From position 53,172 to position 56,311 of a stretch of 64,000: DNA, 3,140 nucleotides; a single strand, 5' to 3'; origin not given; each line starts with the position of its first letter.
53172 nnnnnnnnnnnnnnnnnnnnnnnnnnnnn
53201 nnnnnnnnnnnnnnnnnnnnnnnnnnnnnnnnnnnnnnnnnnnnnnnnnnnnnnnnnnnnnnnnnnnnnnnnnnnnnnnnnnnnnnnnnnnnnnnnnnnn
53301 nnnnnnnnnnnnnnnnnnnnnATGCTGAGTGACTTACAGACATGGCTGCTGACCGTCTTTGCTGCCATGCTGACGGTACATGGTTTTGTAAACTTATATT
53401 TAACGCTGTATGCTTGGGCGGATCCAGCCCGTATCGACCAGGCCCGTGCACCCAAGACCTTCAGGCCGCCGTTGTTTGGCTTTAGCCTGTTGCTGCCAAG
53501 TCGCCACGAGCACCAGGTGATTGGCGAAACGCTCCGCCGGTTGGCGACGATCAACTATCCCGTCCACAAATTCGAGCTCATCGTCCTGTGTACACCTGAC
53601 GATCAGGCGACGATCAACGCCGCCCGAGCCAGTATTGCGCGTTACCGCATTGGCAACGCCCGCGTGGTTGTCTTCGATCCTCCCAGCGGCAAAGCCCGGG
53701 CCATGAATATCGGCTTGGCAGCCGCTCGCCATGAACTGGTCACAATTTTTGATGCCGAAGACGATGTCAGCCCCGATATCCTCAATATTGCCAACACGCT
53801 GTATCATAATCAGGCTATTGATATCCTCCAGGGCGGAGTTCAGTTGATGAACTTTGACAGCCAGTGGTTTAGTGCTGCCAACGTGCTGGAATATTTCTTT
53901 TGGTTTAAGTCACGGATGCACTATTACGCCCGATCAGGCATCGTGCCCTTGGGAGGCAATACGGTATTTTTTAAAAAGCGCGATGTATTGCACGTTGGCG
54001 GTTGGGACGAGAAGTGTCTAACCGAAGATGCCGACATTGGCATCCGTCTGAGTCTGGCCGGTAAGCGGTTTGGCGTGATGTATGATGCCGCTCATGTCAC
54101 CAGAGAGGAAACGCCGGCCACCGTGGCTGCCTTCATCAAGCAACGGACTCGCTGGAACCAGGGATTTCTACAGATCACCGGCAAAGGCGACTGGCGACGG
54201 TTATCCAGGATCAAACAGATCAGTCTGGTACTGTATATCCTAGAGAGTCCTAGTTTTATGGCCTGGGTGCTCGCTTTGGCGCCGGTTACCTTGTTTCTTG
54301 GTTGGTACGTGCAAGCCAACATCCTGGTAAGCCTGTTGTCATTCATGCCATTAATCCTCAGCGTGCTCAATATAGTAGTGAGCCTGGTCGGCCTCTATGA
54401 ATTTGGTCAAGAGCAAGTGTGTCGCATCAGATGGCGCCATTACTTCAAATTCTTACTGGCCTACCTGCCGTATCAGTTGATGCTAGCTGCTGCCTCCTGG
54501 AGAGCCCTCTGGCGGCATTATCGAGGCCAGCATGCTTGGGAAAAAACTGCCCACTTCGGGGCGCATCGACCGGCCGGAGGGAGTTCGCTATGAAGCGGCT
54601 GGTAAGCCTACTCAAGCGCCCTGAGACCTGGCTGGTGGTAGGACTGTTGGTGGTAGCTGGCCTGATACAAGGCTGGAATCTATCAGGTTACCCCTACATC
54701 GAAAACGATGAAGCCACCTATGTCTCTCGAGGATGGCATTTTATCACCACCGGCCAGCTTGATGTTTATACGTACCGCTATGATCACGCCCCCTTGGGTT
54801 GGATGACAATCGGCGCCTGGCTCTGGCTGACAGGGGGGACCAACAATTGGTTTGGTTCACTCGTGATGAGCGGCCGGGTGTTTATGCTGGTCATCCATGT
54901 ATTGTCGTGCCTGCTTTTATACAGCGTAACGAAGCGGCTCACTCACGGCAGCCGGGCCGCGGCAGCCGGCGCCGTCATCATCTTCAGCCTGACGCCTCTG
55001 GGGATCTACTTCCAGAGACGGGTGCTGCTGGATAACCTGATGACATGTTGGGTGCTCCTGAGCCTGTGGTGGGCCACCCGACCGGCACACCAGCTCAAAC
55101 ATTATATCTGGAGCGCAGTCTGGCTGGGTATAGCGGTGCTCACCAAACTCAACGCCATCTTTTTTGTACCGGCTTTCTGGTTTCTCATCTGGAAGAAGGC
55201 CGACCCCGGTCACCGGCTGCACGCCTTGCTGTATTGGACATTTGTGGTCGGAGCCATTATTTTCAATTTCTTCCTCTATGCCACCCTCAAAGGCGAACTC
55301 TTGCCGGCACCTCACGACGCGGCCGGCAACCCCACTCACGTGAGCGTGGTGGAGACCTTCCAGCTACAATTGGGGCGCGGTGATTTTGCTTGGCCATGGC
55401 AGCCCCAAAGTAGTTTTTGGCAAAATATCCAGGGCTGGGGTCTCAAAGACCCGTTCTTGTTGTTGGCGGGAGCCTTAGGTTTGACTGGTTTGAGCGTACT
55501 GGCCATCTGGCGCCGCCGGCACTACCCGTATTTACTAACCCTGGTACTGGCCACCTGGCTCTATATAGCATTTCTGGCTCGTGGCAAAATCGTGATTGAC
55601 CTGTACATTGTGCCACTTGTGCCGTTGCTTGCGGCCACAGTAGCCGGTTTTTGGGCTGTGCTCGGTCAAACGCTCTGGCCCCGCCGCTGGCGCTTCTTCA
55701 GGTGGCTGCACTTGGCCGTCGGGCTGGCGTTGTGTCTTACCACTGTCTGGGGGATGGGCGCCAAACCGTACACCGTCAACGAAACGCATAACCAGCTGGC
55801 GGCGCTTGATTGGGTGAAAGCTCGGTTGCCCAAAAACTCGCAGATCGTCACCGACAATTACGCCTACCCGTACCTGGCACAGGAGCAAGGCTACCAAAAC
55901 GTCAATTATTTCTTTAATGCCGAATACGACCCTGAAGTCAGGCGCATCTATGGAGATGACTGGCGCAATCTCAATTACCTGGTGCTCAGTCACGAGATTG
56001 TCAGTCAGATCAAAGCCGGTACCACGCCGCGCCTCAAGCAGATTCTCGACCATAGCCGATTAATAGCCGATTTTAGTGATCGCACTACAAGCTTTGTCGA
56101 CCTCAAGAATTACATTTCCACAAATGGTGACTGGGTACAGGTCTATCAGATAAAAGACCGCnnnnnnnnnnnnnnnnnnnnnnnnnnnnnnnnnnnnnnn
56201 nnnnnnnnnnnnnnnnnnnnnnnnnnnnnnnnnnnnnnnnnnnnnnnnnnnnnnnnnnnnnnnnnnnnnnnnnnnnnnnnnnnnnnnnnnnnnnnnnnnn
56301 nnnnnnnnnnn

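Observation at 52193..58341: Cell-envelope glycan cluster built from fusion proteins: GtrB-GtrA fusion, QxxRW processive GT2, GT-C(PMT-like)-GH8-like fusion, and GH5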

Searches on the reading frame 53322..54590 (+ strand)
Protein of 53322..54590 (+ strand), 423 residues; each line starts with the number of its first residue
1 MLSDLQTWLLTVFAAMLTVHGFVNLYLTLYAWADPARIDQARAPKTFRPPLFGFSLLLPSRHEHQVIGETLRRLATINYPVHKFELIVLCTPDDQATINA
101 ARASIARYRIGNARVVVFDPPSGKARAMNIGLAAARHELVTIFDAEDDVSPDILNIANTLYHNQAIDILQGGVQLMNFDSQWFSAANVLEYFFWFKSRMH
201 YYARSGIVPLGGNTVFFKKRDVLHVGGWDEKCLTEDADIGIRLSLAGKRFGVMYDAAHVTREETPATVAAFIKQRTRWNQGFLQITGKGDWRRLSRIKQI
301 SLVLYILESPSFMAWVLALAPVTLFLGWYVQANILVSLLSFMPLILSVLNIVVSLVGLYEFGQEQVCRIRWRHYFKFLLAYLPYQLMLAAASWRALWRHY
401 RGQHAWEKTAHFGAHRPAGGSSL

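Call 3: search_protein_families(library=pfam, proteins=[window:53322-54590:+], max_evalue=0.1)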
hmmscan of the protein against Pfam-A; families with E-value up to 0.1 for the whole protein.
window:53322-54590:+ (423 aa): 6 families
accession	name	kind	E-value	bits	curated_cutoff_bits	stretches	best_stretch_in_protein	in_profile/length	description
PF13641.12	Glyco_tranf_2_3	-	1.1e-36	127.5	27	1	54-280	3-229/230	Glycosyltransferase like family 2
PF13632.12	Glyco_trans_2_3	-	2.9e-24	86.4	27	1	140-340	2-184/198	Glycosyl transferase family group 2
PF00535.33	Glycos_transf_2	-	5.2e-08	33.4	23.3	1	55-218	1-161/168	Glycosyl transferase family 2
PF13506.12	Glyco_transf_21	-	6.1e-07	29.5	21.7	1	123-279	17-173/174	Glycosyl transferase family 21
PF10111.15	Glyco_tranf_2_2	-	2e-06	27.9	27.3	1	65-253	13-209/276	Glycosyltransferase like family 2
PF03142.21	Chitin_synth_2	-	0.0022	17.2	27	1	130-195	195-261/527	Chitin synthase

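Call 4: search_protein_families(library=ncbifam, proteins=[window:53322-54590:+], max_evalue=0.1)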
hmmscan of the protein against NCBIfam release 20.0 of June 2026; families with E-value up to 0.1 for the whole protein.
window:53322-54590:+ (423 aa): 17 families
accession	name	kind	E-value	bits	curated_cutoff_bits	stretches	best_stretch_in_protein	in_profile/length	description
TIGR03937.1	PgaC_IcaA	equivalog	8.8e-23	80.9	422.3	1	14-364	12-350/407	poly-beta-1,6-N-acetyl-D-glucosamine synthase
NF053846.1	glyco_with_XrtP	equivalog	1e-19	70.6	520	1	30-409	19-435/440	XrtP-associated glycosyltransferase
NF041865.1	EpsU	equivalog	2.2e-14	53.3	700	1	40-295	27-278/394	exopolysaccharide biosynthesis GT2 family glycosyltransferase EpsU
NF041875.1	EPS_EpsD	equivalog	3.7e-11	43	370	1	55-262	2-208/325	exopolysaccharide biosynthesis glycosyltransferase EpsD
TIGR03965.1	mycofact_glyco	equivalog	1.5e-10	40.6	280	1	55-280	77-298/467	mycofactocin biosynthesis glycosyltransferase MftF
NF011307.0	PRK14716.1-5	equivalog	6.5e-10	38.5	431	1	54-294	64-319/464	glycosyl transferase family protein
NF011305.0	PRK14716.1-3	equivalog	8.6e-10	38.3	409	1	9-411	8-453/486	glycosyl transferase family protein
TIGR04283.1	glyco_like_mftF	equivalog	1.9e-09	37.4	182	1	55-247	2-173/221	TIGR04283 family arsenosugar biosynthesis glycosyltransferase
TIGR03030.1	CelA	equivalog_domain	3.7e-09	35.2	699.1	1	217-285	314-380/714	UDP-forming cellulose synthase catalytic subunit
TIGR03111.1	glyc2_xrt_Gpos1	hypoth_equivalog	2.7e-05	23.2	363.95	1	56-356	53-367/439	TIGR03111 family XrtG-associated glycosyltransferase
NF008411.1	PRK11234.1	equivalog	7.7e-05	21.2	1170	1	39-247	50-272/723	cyclic di-3',5'-guanylate-activated glycosyltransferase NfrB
NF008558.0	PRK11498.1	equivalog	0.00012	20.2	992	1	215-286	436-505/872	UDP-forming cellulose synthase catalytic subunit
NF007482.0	PRK10073.1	equivalog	0.00079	18.5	423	1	82-172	34-121/334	glycosyltransferase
TIGR03469.1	HpnB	hypoth_equivalog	0.0011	18.1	379.25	1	49-156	41-155/386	hopene-associated glycosyltransferase HpnB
NF011306.0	PRK14716.1-4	equivalog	0.0013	17.6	504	0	259-293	273-308/442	glycosyl transferase family protein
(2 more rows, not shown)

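Call 22: search_solved_structures(query=window:53322-54590:+, max_evalue=0.01, show_alignments=2)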
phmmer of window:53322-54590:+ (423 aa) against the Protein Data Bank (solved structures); distinct sequences matched with E-value up to 0.01: 8.
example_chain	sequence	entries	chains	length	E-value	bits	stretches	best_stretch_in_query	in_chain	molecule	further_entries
5ej1_A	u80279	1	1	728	2.1e-06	29.9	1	54-352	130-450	Putative cellulose synthase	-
4hg6_A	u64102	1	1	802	9.3e-06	27.8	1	122-352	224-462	Cellulose Synthase Subunit A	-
4p00_A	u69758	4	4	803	9.3e-06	27.8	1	122-352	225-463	Cellulose Synthase A subunit | Cellulose Synthase subunit A | Putative cellulose synthase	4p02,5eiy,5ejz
6p61_A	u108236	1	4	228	0.0003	22.8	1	55-183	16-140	Glycosyltransferase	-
6yv7_A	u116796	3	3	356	0.0004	22.4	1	44-160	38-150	Glycosyl transferase, family 2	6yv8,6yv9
6yv7_B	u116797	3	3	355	0.00044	22.2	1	44-160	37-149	Glycosyl transferase, family 2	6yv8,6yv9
5tze_C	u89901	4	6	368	0.00081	21.4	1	54-169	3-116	Glycosyl transferase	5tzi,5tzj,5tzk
5tz8_A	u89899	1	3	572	0.0018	20.2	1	54-169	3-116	Glycosyl transferase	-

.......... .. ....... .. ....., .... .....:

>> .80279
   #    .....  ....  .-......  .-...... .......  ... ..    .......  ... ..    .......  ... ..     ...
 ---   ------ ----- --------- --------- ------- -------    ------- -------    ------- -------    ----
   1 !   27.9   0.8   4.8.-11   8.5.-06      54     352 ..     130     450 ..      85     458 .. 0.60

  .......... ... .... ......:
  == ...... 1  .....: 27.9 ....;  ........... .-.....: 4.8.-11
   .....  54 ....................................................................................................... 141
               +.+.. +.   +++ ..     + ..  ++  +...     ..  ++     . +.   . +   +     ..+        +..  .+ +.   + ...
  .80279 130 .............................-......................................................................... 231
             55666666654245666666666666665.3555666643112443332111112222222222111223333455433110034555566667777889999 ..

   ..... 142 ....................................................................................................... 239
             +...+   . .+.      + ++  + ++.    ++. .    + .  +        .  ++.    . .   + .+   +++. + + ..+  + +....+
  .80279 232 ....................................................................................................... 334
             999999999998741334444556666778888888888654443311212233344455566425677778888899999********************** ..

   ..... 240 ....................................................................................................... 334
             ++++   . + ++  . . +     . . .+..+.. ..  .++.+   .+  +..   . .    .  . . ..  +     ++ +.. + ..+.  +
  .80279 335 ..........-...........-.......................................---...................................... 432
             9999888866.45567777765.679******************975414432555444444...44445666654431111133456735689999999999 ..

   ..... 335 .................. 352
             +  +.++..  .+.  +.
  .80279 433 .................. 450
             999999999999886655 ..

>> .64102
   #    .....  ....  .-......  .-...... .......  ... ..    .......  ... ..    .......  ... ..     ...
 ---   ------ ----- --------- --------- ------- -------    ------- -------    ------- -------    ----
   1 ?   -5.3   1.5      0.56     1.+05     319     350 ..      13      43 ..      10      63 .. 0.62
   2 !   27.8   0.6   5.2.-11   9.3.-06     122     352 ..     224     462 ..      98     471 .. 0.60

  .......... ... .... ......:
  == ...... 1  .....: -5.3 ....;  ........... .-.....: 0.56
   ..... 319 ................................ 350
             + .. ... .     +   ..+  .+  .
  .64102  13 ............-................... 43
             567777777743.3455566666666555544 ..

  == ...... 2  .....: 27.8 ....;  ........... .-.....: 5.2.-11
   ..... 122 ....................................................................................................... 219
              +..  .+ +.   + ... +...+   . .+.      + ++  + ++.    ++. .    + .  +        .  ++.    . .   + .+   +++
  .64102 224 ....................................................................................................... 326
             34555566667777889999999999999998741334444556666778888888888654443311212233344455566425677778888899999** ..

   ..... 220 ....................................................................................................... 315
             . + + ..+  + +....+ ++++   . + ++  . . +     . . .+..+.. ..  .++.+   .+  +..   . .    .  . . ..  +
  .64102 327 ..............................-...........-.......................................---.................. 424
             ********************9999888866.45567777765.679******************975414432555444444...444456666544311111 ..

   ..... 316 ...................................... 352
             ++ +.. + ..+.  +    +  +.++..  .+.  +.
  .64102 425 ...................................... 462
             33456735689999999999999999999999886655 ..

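Call 47: find_homologous_proteins(query=window:53322-54590:+, max_evalue=0.00001)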
Query window:53322-54590:+ (423 aa): 4754 proteins with E <= 0.00001 among 8000 candidates; the best 120 are listed.
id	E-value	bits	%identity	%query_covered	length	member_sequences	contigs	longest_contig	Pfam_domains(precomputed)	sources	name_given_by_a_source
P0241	9.5e-287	968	100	100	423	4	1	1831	PF13632.13,PF10111.15,PF13506.14,PF13641.13,PF00535.33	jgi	jgi:cellulose synthase/poly-beta-1,6-N-acetylglucosamine synthase-like glycosyltransferase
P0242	1.4e-246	836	86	100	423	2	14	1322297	PF13632.13,PF10111.15,PF13506.14,PF13641.13,PF00535.33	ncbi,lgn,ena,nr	ncbi:glycosyltransferase [bacterium]|nr:MAG: glycosyltransferase [bacterium]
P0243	1.8e-242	823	84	99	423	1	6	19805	PF13632.13,PF10111.15,PF13506.14,PF13641.13,PF00535.33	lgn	-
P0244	1.7e-182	625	66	97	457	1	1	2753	PF13632.13,PF10111.15,PF13506.14,PF13641.13,PF00535.33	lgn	-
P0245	8.0e-179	613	64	96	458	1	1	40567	PF13632.13,PF10111.15,PF13506.14,PF13641.13,PF00535.33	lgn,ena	-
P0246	1.4e-178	612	65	97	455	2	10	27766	PF13632.13,PF10111.15,PF13506.14,PF13641.13,PF00535.33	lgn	-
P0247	6.9e-174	597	62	96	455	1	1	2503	PF13632.13,PF10111.15,PF13506.14,PF13641.13,PF00535.33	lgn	-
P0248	7.2e-174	597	64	98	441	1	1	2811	PF13632.13,PF13506.14,PF13641.13,PF00535.33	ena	-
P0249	4.1e-173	594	62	98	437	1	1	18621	PF13632.13,PF10111.15,PF13506.14,PF13641.13,PF00535.33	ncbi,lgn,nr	ncbi:glycosyl transferase [Candidatus Saccharibacteria bacterium]|nr:MAG: glycosyl transferase [Cand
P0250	5.5e-173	594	61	98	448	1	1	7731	PF13632.13,PF13641.13,PF00535.33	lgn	-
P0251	3.0e-169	581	61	98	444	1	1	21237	PF13632.13,PF13506.14,PF13641.13,PF00535.33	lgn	-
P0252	2.1e-168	579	59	99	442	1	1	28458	PF13632.13,PF10111.15,PF13506.14,PF13641.13,PF00535.33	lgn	-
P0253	3.7e-166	571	60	100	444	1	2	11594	PF13632.13,PF10111.15,PF13506.14,PF13641.13,PF00535.33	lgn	-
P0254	1.1e-165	570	58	100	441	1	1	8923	PF13632.13,PF13506.14,PF13641.13,PF00535.33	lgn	-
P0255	5.0e-164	564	58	98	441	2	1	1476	PF13632.13,PF10111.15,PF13506.14,PF13641.13,PF00535.33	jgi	-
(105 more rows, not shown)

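Call 62: predict_structure(alignment_id=A2)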
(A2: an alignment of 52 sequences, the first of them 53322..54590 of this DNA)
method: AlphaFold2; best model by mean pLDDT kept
length: 423 residues; sequences in the alignment: 52
mean_pLDDT: 92.4   pTM: 0.89
mean pLDDT of the five models: 92.4, 92.3, 92.1, 92.1, 92.0
residues with pLDDT >= 90: 337; 70-90: 72; 50-70: 9; < 50: 5
segments of 3 or more residues with pLDDT < 50: 419-423
pLDDT, mean of each block of 10 residues (from residue 1): 88 93 95 89 96 98 94 97 98 97 98 97 93 98 93 98 95 91 96 94 85 89 97 93 96 94 92 94 95 95 93 86 84 86 93 97 95 97 95 94 83 65 37
secondary structure, 60 per line:
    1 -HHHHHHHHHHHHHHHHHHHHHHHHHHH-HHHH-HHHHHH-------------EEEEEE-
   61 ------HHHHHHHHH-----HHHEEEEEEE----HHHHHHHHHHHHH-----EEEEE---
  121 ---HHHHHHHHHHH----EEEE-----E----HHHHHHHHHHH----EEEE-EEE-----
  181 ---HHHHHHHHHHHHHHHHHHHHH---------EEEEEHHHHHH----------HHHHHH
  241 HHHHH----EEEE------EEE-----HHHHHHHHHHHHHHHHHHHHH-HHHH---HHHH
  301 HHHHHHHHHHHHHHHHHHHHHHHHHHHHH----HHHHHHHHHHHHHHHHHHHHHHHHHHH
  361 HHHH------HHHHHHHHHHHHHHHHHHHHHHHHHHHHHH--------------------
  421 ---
elements in order: H2-28 H30-33 H35-40 E54-59 H67-75 E84-90 H95-107 E113-117 H124-134 E139-142 H153-163 E168-171 E173-175 H184-204 E214-218 H219-224 H235-245 E250-253 E260-262 H268-288 H290-293 H297-329 H334-364 H371-400

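Call 65: fold_search(model_id=the predicted structure, library=pdb)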
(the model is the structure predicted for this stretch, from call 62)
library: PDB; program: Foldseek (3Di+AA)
matches with E <= 10: 1553; with E <= 0.001: 332
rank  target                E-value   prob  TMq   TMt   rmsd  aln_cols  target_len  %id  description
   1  5ej1_A                2.4e-14  1.00  0.59  0.36  12.1       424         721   19  Pre-translocation state of bacterial cellulose synthase (released 2016-03-30)
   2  4p00_A                2.7e-14  1.00  0.72  0.44   5.2       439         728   19  Bacterial Cellulose Synthase in complex with cyclic-di-GMP and UDP (released 2014-04-09)
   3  9b8v_E                4.3e-14  1.00  0.68  0.36   5.7       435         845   16  AlphaFold2 informed cryo-EM model of the E. coli cellulose synthase BcsAG3B6 complex (released 2025-02-19)
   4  6yv7_B                4.7e-14  1.00  0.63  0.75   5.3       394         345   19  Mannosyltransferase PcManGT from Pyrobaculum calidifontis (released 2020-07-22)
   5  6yv7_A                5.8e-14  1.00  0.63  0.75   6.0       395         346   19  Mannosyltransferase PcManGT from Pyrobaculum calidifontis (released 2020-07-22)
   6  8smn_A                6.5e-13  1.00  0.55  0.46  15.3       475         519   14  Xenopus laevis hyaluronan synthase 1, nascent HA polymer bound state (released 2024-05-01)
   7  8smp_A                6.5e-13  1.00  0.54  0.45  13.2       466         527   15  Xenopus laevis hyaluronan synthase 1, UDP-bound, gating loop inserted state (released 2024-05-01)
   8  8smm_A                7.6e-13  1.00  0.55  0.47  11.3       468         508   13  Xenopus laevis hyaluronan synthase 1 (released 2024-05-01)
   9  4hg6_A                2.7e-12  1.00  0.67  0.41   5.6       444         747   19  Structure of a cellulose synthase - cellulose translocation intermediate (released 2012-12-19)
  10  7sp9_A                3.0e-12  1.00  0.67  0.58   5.3       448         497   13  Chlorella virus Hyaluronan Synthase in the GlcNAc-primed channel-closed state (released 2022-04-06)
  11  9fnn_A                3.0e-12  1.00  0.62  0.35   6.1       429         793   17  Cryo-EM structure of the c-di-GMP-saturated 'crown'less Bcs macrocomplex for cellulose secretion in E. coli (released 2024-10-16)
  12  9fmv_A                3.3e-12  1.00  0.55  0.32  12.1       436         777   15  Cryo-EM structure of the c-di-GMP-free synthase:pEtN transferase complex (BcsA-Bct-G3) from the E. coli cellulose secr (released 2024-10-16)
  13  9fmz_A                5.9e-12  1.00  0.62  0.34  10.8       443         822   16  Cryo-EM structure of the c-di-GMP-bound synthase:pEtN transferase complex (BcsA-Bct-G3) from the E. coli cellulose sec (released 2024-10-16)
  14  7sp7_A                7.2e-12  1.00  0.67  0.58   5.6       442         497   14  Chlorella virus hyaluronan synthase inhibited by UDP (released 2022-04-06)
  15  7sp8_A                8.4e-12  1.00  0.61  0.53   7.1       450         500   14  Chlorella virus Hyaluronan Synthase bound to UDP-GlcNAc (released 2022-04-06)
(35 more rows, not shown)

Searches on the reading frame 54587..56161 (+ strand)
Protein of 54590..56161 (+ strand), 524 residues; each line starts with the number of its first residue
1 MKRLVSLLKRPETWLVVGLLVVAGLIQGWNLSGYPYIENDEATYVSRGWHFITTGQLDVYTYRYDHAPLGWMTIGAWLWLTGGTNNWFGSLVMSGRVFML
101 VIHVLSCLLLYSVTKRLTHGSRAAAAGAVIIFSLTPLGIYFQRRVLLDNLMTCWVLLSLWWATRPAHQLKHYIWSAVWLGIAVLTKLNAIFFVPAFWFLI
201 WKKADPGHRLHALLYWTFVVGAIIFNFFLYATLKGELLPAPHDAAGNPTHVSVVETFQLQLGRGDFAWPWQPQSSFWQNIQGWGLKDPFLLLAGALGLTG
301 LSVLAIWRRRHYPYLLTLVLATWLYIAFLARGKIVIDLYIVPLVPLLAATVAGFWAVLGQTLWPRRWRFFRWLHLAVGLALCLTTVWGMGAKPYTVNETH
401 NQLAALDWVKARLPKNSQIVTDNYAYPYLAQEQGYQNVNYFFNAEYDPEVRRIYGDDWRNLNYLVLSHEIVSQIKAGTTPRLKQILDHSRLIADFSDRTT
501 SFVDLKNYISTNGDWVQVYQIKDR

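Call 6: search_solved_structures(query=window:54587-56086:+, max_evalue=1, show_alignments=2)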
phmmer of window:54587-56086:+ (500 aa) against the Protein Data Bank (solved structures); distinct sequences matched with E-value up to 1: 0.

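Call 85: search_protein_representatives(protein=window:54590-56161:+)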
Query: 524 residues. Proteins with E-value up to 0.001 (for the whole library): 1184; up to 1e-10: 772; up to 1e-30: 416. The best 150 are listed.
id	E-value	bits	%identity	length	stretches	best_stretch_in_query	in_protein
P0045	1.1e-144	499.4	49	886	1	10-524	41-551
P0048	5.4e-144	497.1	47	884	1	9-524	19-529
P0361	8.1e-128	443.7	44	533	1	15-522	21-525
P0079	1.1e-125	436.7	42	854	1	9-523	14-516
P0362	1.6e-123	429.5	42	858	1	6-523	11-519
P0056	1.9e-122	426.0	41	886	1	8-524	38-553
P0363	1.0e-117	410.4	53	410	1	15-406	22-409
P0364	4.6e-115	401.6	41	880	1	11-521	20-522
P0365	4.3e-111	388.5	41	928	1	15-523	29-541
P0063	8.6e-111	387.5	39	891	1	3-523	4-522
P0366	3.1e-109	382.4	40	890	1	3-522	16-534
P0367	5.2e-107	375.0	42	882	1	2-523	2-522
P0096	7.2e-106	371.3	40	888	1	19-523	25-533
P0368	2.1e-103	363.1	41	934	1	6-524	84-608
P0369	6.4e-99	348.3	37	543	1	3-521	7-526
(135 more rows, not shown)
